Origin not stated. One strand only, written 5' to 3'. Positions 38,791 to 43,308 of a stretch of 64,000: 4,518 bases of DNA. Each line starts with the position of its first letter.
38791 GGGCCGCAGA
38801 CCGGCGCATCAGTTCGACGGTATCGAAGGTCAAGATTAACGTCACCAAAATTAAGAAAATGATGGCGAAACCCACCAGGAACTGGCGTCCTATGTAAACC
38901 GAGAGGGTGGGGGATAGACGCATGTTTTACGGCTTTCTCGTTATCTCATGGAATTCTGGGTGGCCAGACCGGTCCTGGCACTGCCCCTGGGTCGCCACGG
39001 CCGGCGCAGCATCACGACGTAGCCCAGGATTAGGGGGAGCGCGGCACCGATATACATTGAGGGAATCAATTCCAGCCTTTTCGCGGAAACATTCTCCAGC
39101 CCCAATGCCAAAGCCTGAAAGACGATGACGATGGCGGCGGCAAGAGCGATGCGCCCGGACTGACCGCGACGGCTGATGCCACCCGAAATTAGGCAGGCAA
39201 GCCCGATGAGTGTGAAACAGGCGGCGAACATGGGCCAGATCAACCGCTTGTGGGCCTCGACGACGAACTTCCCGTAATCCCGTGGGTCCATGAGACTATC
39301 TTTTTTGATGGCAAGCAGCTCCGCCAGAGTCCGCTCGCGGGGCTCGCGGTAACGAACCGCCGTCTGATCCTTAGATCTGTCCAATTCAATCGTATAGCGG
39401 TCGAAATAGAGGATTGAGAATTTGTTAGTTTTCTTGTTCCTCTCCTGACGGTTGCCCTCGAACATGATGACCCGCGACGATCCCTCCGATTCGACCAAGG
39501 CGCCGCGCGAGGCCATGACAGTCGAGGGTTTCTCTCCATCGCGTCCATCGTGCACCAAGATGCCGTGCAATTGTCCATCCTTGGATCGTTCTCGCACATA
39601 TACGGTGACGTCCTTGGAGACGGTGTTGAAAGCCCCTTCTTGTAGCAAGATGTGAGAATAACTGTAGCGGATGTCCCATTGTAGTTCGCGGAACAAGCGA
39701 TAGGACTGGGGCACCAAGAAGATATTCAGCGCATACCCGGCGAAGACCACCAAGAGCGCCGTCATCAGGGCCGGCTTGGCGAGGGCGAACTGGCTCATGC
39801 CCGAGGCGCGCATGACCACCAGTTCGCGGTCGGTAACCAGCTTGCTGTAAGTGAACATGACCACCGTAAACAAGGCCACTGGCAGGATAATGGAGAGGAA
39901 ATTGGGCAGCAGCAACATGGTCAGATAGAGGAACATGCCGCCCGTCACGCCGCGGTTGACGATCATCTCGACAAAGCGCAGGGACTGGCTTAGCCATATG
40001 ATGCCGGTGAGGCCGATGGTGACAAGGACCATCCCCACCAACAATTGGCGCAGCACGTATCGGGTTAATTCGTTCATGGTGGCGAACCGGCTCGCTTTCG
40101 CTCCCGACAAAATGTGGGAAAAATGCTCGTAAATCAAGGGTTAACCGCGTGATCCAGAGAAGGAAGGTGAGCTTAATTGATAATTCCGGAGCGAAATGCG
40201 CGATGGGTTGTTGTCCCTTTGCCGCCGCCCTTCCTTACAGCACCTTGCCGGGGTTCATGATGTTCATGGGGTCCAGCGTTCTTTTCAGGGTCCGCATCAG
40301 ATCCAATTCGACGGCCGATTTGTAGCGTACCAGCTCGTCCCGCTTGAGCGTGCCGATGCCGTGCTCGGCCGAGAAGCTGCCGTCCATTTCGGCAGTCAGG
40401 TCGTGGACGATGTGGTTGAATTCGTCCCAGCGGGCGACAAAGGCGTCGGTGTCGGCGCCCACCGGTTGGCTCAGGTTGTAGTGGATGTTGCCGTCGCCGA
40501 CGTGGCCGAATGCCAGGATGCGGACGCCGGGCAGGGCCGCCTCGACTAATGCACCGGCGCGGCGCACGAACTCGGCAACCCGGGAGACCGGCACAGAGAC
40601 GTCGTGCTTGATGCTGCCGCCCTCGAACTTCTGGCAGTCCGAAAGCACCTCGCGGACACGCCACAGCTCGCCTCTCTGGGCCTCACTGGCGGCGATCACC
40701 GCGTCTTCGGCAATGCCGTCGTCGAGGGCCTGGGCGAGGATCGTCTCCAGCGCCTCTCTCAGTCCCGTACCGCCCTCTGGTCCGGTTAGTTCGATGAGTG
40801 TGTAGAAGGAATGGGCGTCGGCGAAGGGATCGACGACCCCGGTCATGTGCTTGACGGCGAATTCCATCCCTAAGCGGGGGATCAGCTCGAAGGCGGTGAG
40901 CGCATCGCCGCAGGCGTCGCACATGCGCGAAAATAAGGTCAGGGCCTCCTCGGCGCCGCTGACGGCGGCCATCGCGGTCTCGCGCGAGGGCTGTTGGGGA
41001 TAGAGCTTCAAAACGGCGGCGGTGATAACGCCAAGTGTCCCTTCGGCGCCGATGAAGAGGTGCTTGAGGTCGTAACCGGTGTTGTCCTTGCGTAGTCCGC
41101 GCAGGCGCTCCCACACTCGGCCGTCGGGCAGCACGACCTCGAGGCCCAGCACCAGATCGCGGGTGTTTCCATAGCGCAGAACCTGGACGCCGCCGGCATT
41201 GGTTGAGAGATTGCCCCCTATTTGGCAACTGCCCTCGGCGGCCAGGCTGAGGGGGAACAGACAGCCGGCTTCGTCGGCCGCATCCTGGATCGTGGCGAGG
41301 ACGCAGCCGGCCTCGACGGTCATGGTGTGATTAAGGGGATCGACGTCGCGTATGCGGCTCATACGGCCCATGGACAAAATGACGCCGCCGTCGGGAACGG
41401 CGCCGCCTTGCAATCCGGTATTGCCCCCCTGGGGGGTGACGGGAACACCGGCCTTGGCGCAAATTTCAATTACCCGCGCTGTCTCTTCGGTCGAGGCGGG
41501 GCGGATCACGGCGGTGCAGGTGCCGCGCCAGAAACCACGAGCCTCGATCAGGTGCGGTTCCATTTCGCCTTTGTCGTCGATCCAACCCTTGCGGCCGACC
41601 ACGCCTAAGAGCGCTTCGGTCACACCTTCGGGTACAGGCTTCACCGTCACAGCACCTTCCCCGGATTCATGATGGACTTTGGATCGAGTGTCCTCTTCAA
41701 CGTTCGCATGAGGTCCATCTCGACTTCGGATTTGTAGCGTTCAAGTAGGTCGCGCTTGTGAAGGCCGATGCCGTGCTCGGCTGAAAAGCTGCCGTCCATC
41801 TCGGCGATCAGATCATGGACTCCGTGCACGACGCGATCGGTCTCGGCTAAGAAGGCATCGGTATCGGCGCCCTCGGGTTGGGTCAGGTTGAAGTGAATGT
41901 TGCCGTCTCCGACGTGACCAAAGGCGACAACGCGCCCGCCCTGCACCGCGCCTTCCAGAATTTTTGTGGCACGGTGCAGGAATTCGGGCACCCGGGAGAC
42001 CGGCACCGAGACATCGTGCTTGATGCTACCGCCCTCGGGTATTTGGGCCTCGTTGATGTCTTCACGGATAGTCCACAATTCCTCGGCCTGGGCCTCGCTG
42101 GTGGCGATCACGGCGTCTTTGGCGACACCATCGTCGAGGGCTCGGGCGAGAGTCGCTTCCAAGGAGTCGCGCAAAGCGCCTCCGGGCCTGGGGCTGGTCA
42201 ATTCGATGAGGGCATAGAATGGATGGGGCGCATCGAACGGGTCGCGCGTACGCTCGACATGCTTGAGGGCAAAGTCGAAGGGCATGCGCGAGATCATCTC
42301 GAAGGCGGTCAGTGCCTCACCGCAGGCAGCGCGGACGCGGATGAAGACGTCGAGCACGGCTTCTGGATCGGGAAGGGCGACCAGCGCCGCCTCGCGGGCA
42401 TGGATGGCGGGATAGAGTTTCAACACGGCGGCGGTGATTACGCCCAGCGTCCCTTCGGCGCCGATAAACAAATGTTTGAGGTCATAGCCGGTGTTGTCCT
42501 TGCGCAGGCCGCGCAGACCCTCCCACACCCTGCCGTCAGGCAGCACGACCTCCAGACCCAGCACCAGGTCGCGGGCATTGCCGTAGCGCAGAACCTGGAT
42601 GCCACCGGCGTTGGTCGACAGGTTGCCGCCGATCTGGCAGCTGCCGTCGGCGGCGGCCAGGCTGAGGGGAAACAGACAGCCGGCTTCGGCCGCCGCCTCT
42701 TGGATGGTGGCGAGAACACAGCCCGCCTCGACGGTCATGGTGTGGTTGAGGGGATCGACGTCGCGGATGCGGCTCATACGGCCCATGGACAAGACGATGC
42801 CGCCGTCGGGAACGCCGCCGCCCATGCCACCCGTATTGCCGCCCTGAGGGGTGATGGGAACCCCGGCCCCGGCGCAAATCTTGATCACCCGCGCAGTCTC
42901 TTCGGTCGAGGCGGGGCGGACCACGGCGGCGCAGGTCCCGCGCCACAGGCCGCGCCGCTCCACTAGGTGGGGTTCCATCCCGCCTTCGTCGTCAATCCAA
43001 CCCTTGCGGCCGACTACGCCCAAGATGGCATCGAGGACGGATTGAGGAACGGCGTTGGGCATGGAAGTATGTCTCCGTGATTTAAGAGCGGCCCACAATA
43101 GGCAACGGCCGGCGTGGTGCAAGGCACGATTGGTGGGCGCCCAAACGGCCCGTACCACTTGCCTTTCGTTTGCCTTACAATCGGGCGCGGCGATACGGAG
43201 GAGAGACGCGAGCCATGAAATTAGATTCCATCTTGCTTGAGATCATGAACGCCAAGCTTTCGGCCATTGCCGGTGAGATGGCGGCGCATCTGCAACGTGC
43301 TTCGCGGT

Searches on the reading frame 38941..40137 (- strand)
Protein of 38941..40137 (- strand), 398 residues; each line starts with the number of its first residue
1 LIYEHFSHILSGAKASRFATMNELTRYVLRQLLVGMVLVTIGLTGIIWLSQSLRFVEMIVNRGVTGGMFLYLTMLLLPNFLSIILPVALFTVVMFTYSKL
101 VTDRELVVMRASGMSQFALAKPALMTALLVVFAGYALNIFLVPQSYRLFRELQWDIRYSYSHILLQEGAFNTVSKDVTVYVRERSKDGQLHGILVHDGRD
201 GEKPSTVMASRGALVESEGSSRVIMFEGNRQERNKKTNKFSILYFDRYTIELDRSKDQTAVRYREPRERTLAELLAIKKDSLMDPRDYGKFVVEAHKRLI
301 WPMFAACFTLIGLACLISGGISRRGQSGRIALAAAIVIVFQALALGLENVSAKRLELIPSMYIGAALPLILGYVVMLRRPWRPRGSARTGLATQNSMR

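Call 87: search_protein_families(library=pfam, proteins=[window:38941-40137:-], max_evalue=0.00001)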
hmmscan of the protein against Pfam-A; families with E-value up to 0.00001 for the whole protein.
window:38941-40137:- (398 aa): 1 family
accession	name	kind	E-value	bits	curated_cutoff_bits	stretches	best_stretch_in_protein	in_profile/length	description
PF03739.19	LptF_LptG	-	2.1e-75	254.4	27.9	1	26-377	1-348/353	Lipopolysaccharide export system permease LptF/LptG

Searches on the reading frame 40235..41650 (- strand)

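Call 86: search_protein_families(library=pfam, proteins=[window:40235-41650:-], max_evalue=0.00001)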
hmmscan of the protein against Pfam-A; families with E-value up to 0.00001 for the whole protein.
window:40235-41650:- (471 aa): 2 families
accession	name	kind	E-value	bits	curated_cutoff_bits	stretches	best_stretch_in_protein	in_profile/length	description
PF02913.24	FAD-oxidase_C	-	5.3e-51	174.2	21.2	1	221-470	3-248/248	FAD linked oxidases, C-terminal domain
PF01565.28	FAD_binding_4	-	7.8e-38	129.7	26.4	1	47-180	3-136/139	FAD binding domain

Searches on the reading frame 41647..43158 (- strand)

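Call 87: search_protein_families(library=pfam, proteins=[window:41647-43158:-], max_evalue=0.00001)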
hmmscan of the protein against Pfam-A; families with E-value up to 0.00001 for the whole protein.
window:41647-43158:- (503 aa): 2 families
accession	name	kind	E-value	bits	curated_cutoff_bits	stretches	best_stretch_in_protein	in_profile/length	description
PF02913.24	FAD-oxidase_C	-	9.4e-57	193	21.2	1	254-502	4-248/248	FAD linked oxidases, C-terminal domain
PF01565.28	FAD_binding_4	-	5.7e-36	123.7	26.4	1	77-212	2-136/139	FAD binding domain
